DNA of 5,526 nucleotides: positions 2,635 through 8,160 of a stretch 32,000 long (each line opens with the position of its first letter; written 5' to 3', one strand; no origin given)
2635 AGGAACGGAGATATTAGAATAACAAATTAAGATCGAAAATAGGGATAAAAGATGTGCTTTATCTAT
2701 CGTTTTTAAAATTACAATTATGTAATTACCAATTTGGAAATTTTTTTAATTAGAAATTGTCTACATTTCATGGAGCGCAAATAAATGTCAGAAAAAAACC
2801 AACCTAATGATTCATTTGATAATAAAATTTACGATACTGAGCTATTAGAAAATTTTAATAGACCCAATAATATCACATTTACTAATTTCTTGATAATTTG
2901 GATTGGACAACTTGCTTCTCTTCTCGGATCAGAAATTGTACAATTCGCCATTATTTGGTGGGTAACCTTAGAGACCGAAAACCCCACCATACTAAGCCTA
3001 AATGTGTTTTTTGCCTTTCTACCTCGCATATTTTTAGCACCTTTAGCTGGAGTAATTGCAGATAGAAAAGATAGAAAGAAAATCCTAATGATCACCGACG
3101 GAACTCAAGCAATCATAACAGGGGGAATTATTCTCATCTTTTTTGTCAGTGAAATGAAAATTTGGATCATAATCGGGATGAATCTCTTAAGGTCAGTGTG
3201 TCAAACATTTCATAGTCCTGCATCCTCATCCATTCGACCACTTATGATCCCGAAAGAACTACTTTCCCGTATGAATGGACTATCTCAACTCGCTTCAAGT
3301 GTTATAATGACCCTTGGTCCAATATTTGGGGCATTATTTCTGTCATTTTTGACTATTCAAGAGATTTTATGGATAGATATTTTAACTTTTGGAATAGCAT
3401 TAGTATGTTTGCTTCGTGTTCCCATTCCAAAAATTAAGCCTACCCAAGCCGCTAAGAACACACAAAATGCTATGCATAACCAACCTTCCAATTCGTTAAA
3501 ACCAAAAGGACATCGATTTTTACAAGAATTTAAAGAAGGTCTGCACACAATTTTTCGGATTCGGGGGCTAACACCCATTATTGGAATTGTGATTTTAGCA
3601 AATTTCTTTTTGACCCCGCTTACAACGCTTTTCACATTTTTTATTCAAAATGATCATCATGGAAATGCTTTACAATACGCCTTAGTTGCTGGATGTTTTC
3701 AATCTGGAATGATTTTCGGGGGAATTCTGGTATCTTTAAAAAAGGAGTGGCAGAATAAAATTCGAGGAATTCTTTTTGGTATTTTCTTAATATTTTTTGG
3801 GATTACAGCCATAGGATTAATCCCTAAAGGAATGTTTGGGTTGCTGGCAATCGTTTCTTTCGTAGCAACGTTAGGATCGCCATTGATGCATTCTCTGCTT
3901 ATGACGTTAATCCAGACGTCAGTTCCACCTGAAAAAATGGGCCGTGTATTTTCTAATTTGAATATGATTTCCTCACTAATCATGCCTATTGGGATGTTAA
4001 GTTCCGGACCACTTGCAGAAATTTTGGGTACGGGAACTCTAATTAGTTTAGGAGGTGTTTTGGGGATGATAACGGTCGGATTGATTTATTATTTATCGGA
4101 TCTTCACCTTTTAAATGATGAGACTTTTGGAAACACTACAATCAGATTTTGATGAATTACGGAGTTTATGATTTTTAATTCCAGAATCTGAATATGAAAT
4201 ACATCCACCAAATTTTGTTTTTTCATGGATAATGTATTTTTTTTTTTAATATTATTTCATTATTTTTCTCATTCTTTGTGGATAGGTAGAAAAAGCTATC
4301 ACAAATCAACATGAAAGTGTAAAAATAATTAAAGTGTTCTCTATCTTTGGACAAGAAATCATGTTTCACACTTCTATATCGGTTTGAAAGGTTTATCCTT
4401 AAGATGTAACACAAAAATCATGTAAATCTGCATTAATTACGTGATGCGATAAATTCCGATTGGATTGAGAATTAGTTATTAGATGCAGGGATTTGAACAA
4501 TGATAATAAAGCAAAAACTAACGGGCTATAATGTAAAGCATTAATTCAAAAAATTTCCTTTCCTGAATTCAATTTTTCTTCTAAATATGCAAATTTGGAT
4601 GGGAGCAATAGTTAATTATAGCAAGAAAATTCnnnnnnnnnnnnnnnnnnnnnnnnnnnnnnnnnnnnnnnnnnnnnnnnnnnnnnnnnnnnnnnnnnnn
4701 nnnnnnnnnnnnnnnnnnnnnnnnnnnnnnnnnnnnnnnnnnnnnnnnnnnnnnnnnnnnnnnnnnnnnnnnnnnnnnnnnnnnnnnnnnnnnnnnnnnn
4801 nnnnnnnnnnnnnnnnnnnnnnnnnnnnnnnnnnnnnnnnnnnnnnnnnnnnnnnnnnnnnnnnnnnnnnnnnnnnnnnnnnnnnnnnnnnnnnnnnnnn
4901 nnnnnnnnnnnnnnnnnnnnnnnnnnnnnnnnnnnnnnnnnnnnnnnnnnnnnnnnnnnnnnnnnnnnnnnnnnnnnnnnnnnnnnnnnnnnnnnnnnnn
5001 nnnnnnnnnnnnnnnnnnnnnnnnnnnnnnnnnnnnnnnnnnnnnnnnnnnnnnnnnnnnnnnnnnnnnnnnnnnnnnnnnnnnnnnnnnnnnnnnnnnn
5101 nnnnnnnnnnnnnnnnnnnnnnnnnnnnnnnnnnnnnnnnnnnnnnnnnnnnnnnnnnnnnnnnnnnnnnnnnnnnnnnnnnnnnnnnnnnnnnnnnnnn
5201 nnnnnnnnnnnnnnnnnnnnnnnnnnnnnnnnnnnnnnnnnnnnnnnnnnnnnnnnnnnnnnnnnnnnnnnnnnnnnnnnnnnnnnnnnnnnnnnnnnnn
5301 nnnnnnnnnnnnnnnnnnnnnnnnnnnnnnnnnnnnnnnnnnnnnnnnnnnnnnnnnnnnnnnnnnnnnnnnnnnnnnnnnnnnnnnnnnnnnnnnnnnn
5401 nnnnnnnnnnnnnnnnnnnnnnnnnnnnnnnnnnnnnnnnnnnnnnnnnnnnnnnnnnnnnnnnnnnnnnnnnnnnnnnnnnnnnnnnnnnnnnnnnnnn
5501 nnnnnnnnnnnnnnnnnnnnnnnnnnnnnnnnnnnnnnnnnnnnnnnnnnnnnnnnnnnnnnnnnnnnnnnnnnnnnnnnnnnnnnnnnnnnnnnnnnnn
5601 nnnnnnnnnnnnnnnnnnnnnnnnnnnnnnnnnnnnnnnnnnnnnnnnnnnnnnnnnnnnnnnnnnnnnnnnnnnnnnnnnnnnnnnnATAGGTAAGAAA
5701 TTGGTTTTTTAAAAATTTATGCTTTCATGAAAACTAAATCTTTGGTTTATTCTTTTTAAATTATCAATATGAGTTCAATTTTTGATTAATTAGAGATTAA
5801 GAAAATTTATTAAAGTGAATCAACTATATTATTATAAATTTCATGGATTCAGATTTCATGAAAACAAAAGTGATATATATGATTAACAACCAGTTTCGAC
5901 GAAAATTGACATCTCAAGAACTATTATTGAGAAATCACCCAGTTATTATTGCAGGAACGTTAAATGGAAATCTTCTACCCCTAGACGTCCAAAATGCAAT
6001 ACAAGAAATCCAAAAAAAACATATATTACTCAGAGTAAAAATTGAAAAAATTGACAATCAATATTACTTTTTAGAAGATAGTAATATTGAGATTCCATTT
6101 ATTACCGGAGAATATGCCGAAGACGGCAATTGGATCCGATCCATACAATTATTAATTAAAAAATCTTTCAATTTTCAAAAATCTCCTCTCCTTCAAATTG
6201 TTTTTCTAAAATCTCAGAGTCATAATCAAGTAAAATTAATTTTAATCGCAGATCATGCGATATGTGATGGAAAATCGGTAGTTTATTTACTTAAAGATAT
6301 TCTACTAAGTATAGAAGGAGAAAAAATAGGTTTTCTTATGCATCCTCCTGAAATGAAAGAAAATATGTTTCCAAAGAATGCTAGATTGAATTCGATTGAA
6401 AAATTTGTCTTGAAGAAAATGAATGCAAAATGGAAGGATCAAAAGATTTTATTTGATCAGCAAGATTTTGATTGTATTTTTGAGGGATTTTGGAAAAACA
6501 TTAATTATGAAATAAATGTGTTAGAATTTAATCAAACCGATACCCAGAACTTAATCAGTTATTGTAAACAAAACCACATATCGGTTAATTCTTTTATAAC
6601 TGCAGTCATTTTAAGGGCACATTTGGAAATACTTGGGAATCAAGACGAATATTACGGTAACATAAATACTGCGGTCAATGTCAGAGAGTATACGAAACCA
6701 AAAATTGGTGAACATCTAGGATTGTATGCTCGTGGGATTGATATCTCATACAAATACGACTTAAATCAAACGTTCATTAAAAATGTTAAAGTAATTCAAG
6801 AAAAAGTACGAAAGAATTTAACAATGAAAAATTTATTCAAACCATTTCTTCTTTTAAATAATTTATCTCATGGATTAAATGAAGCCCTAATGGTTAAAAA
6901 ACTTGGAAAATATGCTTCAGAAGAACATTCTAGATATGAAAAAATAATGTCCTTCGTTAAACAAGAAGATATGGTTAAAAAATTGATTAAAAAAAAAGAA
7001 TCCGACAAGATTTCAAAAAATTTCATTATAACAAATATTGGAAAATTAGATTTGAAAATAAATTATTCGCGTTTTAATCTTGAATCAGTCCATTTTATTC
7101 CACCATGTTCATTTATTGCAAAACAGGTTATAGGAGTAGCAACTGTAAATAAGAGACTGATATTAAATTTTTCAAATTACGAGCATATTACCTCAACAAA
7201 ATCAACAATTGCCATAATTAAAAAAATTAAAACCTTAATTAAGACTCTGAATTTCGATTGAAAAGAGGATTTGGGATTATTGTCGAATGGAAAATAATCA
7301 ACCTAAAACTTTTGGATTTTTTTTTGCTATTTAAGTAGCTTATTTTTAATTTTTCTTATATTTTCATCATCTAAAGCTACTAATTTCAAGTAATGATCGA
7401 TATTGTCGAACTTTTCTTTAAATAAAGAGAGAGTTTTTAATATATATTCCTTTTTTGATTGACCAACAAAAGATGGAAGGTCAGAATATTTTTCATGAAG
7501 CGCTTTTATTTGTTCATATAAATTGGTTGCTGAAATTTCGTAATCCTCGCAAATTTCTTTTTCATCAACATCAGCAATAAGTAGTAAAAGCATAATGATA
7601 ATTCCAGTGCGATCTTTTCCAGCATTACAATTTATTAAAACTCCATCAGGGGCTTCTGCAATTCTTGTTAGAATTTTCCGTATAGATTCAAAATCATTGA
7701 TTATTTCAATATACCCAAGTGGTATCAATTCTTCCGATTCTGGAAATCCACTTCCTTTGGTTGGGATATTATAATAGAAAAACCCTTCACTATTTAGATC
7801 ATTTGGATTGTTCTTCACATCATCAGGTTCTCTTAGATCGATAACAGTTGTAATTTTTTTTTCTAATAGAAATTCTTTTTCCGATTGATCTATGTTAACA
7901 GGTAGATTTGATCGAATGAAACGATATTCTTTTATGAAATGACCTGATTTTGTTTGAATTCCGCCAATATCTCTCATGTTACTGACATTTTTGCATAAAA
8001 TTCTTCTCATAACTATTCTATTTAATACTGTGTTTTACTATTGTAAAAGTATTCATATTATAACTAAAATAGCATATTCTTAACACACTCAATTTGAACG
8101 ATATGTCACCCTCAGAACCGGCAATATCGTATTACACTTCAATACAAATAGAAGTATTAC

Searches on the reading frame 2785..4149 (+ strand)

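Call 87: search_protein_families(library=pfam, proteins=[window:2785-4149:+], max_evalue=0.0001)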
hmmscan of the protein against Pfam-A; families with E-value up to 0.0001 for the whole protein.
window:2785-4149:+ (455 aa): 2 families
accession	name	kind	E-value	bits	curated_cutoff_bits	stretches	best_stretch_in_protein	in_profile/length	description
PF07690.21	MFS_1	-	4.7e-33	115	33.4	1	38-403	1-346/347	Major Facilitator Superfamily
PF05977.19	MFS_3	-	2.4e-20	72.9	27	1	33-443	10-398/524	Transmembrane secretion effector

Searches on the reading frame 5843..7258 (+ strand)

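Call 87: search_protein_families(library=pfam, proteins=[window:5843-7258:+], max_evalue=0.0001)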
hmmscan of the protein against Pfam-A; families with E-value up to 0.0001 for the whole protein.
window:5843-7258:+ (472 aa): 1 family
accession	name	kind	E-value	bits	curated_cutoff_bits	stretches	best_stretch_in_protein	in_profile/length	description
PF16911.10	PapA_C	-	5.1e-06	26.5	30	1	226-290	9-74/203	Phthiocerol/phthiodiolone dimycocerosyl transferase C-terminus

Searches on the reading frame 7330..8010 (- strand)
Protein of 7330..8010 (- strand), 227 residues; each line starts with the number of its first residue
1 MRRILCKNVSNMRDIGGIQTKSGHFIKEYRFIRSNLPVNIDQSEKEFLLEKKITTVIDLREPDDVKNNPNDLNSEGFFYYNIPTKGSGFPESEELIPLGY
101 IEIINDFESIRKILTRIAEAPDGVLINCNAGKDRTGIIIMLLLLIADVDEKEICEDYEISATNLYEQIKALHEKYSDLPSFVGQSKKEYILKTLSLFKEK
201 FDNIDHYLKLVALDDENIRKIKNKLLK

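Call 87: search_protein_families(library=pfam, proteins=[window:7330-8010:-], max_evalue=0.0001)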
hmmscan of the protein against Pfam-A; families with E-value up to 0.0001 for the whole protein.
window:7330-8010:- (227 aa): 2 families
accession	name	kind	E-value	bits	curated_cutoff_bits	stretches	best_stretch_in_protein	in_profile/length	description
PF13350.11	Y_phosphatase3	-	1e-43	150.5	22.2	1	7-226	4-239/240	Tyrosine phosphatase family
PF00782.25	DSPc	-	2.3e-05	24.6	33.5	1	43-143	10-95/133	Dual specificity phosphatase, catalytic domain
